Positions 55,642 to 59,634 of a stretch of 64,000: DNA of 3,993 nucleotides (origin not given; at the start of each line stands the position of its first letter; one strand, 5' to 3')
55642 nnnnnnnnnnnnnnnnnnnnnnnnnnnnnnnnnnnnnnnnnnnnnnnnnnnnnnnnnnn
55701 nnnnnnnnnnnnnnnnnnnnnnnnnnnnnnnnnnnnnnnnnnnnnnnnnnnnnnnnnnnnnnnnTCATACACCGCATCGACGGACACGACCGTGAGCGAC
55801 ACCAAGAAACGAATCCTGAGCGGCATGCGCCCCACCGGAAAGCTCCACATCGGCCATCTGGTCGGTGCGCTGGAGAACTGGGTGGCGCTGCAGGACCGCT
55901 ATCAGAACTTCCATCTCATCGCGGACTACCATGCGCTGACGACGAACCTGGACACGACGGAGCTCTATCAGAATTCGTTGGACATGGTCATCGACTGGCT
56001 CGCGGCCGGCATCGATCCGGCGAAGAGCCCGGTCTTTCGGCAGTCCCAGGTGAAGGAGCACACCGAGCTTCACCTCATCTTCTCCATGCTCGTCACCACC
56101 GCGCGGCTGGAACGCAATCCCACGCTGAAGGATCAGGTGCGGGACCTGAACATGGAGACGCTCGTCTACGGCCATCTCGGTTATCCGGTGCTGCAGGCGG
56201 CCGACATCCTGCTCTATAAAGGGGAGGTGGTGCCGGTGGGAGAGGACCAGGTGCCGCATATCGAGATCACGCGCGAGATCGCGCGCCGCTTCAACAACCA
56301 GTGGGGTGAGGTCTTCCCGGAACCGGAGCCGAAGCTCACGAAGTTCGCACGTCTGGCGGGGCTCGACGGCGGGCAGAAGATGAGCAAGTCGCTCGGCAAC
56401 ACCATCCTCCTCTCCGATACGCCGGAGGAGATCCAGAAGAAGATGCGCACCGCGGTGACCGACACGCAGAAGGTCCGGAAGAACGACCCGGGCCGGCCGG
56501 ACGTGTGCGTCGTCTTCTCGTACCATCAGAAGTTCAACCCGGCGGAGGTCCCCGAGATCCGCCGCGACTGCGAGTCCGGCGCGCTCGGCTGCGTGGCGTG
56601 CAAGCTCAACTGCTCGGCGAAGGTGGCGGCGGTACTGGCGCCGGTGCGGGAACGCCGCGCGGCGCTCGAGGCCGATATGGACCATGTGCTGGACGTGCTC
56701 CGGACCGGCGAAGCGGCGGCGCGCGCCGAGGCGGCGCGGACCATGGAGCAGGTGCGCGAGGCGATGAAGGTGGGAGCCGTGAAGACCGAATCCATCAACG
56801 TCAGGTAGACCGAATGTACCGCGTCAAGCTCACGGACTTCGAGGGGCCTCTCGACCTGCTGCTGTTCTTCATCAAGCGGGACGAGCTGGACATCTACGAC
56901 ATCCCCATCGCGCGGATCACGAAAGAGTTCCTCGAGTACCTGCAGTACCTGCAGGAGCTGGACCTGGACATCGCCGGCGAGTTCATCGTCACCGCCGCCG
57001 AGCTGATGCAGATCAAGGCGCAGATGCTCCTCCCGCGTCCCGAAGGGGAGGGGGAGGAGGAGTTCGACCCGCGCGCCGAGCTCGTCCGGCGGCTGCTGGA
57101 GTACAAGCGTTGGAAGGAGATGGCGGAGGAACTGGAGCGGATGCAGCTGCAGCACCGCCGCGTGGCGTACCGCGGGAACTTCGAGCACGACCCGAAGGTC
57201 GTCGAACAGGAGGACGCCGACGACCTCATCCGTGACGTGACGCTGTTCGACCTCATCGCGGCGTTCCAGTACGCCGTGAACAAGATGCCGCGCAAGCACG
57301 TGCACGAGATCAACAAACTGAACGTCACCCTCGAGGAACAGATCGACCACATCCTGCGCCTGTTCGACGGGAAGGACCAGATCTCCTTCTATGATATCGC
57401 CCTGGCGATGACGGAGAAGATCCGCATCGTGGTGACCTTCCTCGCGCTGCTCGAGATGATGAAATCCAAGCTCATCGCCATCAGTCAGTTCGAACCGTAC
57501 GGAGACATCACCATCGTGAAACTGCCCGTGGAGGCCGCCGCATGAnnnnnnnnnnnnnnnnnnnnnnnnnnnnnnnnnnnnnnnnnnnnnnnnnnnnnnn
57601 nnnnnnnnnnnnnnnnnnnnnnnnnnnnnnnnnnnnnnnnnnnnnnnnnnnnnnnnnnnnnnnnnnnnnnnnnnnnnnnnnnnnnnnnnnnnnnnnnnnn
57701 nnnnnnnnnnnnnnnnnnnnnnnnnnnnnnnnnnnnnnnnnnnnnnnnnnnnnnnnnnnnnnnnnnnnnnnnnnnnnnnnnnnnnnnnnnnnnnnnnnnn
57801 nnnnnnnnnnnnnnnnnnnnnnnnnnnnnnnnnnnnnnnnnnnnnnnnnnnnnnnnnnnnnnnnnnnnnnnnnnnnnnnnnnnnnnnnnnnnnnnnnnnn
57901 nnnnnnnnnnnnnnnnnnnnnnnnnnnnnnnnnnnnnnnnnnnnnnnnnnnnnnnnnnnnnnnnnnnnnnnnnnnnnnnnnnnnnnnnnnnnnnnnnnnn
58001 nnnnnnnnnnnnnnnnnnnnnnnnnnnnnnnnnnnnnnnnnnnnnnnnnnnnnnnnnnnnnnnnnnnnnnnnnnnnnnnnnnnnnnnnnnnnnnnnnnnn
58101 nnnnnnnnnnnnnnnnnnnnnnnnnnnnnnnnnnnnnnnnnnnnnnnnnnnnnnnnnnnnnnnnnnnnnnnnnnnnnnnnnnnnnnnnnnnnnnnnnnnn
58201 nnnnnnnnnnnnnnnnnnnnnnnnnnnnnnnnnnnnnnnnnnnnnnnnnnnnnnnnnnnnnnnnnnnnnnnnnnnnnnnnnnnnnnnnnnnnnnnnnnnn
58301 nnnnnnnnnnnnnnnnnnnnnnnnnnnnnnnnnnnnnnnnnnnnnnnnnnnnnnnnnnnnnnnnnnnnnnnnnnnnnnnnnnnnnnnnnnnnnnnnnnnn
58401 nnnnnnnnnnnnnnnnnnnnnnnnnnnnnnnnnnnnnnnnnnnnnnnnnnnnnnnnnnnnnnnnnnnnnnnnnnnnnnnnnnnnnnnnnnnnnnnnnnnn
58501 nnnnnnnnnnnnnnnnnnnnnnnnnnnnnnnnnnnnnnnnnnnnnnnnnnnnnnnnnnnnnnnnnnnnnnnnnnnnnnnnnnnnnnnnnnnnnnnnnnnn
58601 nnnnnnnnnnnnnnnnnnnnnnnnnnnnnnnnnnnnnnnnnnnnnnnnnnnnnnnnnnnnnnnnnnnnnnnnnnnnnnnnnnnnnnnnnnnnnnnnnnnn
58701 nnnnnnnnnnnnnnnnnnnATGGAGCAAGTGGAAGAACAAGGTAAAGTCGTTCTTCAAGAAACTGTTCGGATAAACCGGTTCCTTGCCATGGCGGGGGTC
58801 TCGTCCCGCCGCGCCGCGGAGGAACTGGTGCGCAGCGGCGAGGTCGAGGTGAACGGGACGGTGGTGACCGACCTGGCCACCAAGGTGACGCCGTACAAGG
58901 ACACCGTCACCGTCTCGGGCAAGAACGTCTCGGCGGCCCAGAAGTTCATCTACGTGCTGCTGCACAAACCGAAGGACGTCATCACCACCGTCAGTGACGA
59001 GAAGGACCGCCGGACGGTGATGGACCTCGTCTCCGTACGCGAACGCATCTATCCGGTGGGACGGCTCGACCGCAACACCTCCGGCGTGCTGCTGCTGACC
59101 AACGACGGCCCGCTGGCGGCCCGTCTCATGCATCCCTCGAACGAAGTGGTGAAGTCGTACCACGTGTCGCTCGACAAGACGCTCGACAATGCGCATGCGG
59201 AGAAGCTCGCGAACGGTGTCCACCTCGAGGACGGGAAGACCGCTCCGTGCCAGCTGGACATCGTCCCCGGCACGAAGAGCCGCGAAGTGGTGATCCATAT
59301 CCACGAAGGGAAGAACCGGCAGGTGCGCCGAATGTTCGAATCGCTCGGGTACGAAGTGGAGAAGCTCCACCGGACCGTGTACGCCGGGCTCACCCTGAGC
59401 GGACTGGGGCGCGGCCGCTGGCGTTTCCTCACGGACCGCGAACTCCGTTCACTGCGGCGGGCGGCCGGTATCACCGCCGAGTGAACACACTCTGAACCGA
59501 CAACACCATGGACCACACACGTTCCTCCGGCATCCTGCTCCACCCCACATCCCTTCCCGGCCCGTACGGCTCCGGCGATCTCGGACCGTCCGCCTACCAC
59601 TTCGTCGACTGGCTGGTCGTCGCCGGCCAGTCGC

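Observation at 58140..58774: ScpB with a ~220-aa acidic/Pro-rich disordered tail ending in a basic amphipathic helix; tail end overlaps rluB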

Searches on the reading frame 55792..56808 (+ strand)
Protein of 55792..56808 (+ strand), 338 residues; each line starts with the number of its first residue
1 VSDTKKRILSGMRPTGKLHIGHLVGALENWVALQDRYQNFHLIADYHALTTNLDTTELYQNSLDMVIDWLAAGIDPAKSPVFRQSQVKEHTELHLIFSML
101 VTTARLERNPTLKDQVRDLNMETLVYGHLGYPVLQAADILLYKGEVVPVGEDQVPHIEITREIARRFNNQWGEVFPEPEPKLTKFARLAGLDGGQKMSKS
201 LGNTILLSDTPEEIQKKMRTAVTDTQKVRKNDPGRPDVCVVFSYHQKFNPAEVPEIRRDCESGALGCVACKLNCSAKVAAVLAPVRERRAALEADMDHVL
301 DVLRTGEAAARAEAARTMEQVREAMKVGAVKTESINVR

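Call 4: search_protein_families(library=pfam, proteins=[window:55792-56808:+], max_evalue=0.01)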
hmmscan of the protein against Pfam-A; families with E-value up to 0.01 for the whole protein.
window:55792-56808:+ (338 aa): 1 family
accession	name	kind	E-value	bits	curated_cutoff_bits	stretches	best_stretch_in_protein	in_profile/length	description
PF00579.31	tRNA-synt_1b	-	7.3e-69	232.7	21.1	1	5-282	5-291/292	tRNA synthetases class I (W and Y)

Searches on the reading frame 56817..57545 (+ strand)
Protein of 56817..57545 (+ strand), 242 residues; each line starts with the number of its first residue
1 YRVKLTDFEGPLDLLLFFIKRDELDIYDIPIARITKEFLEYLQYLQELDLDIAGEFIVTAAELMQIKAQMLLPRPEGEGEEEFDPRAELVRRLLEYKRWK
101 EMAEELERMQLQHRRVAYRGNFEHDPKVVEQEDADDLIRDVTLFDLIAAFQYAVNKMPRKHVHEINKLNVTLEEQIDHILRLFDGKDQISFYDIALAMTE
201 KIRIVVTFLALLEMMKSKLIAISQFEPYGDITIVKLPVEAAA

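Call 4: search_protein_families(library=pfam, proteins=[window:56817-57545:+], max_evalue=0.01)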
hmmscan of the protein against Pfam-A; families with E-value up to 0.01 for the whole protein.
window:56817-57545:+ (242 aa): 2 families
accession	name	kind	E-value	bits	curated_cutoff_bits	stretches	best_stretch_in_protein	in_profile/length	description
PF02616.19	SMC_ScpA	-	1e-38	134.1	24.6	1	19-233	2-229/232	Segregation and condensation protein ScpA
PF04824.21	Rad21_Rec8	-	0.001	18.8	22.7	1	208-233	24-49/55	Conserved region of Rad21 / Rec8 like protein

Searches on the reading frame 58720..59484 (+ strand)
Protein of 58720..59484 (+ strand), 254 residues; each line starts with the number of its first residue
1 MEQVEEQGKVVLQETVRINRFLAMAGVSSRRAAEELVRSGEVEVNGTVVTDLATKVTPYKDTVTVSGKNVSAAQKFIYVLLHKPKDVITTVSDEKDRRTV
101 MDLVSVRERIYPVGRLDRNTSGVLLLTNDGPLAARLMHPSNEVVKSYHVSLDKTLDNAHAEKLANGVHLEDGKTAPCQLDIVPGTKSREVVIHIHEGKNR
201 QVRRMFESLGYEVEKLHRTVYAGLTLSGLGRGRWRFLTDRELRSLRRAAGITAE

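Call 4: search_protein_families(library=pfam, proteins=[window:58720-59484:+], max_evalue=0.01)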
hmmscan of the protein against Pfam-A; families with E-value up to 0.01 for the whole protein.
window:58720-59484:+ (254 aa): 3 families
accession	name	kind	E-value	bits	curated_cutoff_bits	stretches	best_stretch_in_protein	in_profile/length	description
PF00849.27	PseudoU_synth_2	-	1.4e-23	84.3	26.8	1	78-208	2-152/152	RNA pseudouridylate synthase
PF01479.30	S4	-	1.2e-10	41.4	22.8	1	16-58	1-44/48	S4 domain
PF22421.1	SYY_C-terminal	-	0.00015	22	27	1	14-59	17-63/83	Tyrosine--tRNA ligase SYY-like C-terminal domain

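Call 68: search_protein_families(library=ncbifam, proteins=[window:58729-59481:+], max_evalue=0.00001)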
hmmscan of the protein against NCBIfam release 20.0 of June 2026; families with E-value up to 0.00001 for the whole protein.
window:58729-59481:+ (251 aa): 6 families
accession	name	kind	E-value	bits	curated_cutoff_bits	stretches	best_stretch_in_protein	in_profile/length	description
TIGR00093.1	TIGR00093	subfamily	5.9e-50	169.2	109.3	1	79-236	1-161/161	pseudouridine synthase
NF007784.0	PRK10475.1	equivalog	4.8e-44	150.5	318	1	10-242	4-232/290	23S rRNA pseudouridine(2604) synthase RluF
NF007976.1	PRK10700.1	equivalog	3.6e-37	128.1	290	1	14-249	4-247/291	23S rRNA pseudouridine(2605) synthase RluB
NF008097.0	PRK10839.1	equivalog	8.2e-35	120.5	275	1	14-242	2-230/232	16S rRNA pseudouridine(516) synthase RsuA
NF008487.1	PRK11394.1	equivalog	3.4e-27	95.3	284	1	68-236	23-206/206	23S rRNA pseudouridine(2457) synthase RluE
TIGR00005.1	rluA_subfam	subfamily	1.9e-10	40.6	192.7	1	11-209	4-236/298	RluA family pseudouridine synthase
